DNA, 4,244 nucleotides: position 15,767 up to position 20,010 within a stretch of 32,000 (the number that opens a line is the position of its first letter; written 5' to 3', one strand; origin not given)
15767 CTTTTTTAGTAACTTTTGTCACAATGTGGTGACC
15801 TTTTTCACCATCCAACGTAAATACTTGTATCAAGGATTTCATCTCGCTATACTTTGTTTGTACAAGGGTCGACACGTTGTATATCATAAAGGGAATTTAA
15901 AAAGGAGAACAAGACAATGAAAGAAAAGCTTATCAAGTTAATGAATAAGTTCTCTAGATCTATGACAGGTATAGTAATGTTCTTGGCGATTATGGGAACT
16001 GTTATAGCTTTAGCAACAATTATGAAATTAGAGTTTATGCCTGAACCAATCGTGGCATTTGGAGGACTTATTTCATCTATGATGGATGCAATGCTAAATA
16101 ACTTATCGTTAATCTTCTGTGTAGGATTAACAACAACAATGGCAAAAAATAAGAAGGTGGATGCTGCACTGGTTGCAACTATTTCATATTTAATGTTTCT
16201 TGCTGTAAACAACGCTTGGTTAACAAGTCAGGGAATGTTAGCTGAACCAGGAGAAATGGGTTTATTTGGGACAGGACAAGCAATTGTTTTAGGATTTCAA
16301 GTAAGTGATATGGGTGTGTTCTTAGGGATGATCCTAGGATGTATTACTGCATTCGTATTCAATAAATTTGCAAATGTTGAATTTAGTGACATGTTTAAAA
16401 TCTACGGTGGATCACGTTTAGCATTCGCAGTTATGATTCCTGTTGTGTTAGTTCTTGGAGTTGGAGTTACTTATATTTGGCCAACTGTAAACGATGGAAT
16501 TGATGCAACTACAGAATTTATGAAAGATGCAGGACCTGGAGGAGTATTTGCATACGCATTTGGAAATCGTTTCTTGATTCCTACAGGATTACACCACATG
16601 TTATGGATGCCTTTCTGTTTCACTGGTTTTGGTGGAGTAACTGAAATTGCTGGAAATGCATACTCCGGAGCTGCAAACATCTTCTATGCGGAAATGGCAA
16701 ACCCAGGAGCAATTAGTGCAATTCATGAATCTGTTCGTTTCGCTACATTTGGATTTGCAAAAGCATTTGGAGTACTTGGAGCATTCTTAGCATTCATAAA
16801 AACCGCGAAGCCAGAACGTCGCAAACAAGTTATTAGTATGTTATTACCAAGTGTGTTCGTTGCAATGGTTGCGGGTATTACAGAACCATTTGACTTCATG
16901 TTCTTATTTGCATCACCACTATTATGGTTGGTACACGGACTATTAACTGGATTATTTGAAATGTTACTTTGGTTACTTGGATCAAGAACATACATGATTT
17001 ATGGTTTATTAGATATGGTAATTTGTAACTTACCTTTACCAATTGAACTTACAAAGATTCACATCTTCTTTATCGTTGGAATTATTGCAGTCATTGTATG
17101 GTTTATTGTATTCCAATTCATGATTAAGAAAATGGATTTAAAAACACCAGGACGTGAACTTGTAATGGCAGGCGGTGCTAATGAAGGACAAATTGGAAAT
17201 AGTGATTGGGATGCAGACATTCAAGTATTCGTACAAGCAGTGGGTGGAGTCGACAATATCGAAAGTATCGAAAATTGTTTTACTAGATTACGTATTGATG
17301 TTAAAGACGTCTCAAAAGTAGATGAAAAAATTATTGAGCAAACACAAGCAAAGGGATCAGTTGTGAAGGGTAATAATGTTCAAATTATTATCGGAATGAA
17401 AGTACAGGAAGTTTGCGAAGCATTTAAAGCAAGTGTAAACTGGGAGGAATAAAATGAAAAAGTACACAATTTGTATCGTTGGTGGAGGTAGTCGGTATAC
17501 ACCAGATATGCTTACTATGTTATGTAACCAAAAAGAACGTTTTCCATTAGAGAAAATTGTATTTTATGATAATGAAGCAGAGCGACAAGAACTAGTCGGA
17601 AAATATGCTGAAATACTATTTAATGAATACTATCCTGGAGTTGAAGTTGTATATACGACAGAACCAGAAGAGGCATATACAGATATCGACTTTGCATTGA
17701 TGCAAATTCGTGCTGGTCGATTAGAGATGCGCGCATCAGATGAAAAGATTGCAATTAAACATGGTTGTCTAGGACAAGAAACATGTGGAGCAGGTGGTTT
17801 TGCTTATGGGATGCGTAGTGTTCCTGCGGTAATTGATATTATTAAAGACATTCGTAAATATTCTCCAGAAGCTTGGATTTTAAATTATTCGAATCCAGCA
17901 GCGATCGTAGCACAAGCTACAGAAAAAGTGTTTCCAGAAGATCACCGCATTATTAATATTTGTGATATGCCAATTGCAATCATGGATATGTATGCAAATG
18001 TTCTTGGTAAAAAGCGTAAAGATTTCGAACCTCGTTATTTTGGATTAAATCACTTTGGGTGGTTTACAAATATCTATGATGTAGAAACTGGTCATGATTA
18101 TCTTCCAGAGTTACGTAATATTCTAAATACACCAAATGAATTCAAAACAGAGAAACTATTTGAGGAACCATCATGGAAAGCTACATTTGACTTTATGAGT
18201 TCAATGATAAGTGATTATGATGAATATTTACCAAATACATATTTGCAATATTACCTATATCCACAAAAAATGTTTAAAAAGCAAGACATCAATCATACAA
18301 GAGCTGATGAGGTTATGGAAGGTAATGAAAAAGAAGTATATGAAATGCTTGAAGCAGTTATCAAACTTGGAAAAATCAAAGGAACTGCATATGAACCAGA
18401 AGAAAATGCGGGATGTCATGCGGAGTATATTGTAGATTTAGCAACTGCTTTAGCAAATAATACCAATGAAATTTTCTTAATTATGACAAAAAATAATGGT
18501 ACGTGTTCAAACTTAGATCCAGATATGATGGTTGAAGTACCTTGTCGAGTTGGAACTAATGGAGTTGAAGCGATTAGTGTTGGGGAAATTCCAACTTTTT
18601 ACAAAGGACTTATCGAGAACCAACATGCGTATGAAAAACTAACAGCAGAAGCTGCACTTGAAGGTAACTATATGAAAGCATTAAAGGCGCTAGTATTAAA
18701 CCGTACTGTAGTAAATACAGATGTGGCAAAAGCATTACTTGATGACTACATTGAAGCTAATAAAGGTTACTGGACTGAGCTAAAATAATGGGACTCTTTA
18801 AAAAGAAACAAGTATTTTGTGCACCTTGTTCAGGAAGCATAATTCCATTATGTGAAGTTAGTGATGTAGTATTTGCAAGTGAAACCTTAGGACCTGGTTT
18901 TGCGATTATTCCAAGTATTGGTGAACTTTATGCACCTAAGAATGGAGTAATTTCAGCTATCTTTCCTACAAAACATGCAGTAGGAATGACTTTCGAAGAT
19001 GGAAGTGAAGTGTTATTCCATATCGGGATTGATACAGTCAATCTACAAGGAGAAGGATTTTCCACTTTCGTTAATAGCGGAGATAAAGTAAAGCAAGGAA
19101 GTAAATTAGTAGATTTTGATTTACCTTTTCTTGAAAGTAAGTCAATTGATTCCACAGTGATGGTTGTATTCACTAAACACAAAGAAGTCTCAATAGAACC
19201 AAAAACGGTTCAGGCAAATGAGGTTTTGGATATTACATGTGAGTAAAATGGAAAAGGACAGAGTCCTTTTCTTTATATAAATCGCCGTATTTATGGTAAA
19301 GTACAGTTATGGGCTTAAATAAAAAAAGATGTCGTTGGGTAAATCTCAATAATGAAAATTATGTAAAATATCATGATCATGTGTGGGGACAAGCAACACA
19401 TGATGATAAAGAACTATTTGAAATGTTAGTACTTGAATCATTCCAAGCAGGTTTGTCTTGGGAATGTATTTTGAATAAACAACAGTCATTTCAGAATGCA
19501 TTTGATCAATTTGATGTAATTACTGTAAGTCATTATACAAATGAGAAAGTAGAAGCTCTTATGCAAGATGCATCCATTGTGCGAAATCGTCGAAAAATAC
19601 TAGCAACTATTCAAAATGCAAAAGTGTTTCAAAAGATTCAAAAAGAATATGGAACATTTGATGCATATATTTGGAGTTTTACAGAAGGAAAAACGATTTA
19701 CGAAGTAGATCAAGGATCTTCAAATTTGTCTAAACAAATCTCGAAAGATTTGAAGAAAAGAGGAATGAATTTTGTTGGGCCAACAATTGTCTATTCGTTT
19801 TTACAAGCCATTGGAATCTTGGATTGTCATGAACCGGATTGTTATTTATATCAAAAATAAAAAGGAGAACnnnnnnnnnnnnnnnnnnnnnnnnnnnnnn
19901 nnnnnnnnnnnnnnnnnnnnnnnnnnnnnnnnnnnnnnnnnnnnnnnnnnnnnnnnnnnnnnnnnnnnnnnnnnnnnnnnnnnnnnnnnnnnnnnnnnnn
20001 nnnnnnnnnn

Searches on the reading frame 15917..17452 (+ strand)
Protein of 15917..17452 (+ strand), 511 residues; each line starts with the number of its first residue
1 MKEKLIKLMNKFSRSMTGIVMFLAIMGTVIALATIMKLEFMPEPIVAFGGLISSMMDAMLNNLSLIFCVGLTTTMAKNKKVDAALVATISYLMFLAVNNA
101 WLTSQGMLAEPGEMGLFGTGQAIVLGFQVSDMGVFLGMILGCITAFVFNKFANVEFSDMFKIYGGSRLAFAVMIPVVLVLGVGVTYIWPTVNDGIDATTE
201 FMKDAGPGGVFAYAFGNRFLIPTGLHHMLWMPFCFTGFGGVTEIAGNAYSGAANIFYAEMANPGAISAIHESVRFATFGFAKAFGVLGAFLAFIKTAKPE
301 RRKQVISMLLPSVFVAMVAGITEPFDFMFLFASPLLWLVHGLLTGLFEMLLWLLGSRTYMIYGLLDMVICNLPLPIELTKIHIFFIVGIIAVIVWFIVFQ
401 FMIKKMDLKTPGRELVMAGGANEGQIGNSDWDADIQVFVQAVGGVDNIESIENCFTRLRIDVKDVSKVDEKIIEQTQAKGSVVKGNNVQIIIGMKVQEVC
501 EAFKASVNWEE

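Call 101: search_protein_families(library=pfam, proteins=[window:15917-17452:+], max_evalue=0.00001)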
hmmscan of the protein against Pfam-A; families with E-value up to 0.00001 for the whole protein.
window:15917-17452:+ (511 aa): 2 families
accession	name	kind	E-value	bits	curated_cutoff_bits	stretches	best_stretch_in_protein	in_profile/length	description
PF02378.23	PTS_EIIC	-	1.6e-37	129.7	30.7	1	18-345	15-319/319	Phosphotransferase system, EIIC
PF00367.25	PTS_EIIB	-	2.6e-14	52.8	27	1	439-469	4-34/34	phosphotransferase system, EIIB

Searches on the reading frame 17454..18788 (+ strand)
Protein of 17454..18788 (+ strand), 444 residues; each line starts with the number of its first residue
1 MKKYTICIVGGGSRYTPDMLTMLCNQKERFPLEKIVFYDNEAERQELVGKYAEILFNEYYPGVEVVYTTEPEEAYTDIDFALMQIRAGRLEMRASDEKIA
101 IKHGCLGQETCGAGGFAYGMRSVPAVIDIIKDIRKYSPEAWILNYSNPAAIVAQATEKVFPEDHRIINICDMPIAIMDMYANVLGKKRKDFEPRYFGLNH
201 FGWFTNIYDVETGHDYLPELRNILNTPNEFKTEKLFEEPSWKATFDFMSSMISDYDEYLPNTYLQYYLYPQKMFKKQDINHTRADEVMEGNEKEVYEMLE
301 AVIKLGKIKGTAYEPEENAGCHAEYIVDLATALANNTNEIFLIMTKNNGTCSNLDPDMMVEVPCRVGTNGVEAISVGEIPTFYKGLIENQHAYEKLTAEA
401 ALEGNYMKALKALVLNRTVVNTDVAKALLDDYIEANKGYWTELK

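Call 101: search_protein_families(library=pfam, proteins=[window:17454-18788:+], max_evalue=0.00001)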
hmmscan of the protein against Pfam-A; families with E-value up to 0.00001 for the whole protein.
window:17454-18788:+ (444 aa): 2 families
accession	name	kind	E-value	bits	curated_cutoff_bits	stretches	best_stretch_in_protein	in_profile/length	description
PF11975.13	Glyco_hydro_4C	-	1.4e-51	176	24.1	1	195-419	1-211/211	Family 4 glycosyl hydrolase C-terminal domain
PF02056.22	Glyco_hydro_4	-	2.2e-51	174.5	23.2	1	6-184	2-181/183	Family 4 glycosyl hydrolase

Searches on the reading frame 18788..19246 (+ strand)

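Call 101: search_protein_families(library=pfam, proteins=[window:18788-19246:+], max_evalue=0.00001)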
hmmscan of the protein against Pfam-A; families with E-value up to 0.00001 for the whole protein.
window:18788-19246:+ (152 aa): 1 family
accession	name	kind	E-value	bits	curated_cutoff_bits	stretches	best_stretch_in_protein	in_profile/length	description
PF00358.26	PTS_EIIA_1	-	9.2e-46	155.1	27.2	1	10-133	3-126/127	phosphoenolpyruvate-dependent sugar phosphotransferase system, EIIA 1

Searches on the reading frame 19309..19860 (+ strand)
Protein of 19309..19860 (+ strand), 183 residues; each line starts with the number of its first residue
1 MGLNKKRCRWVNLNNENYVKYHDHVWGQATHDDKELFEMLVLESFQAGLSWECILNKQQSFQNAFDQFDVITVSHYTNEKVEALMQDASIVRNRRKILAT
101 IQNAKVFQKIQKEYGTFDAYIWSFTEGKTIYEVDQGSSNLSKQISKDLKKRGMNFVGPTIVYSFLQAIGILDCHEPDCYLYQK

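Call 3: search_protein_families(library=pfam, proteins=[window:19309-19860:+], max_evalue=0.01)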
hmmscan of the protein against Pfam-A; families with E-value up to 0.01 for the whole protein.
window:19309-19860:+ (183 aa): 1 family
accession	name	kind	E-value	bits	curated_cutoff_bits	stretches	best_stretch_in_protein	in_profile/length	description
PF03352.18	Adenine_glyco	-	1.5e-68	230.6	25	1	10-179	1-175/177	Methyladenine glycosylase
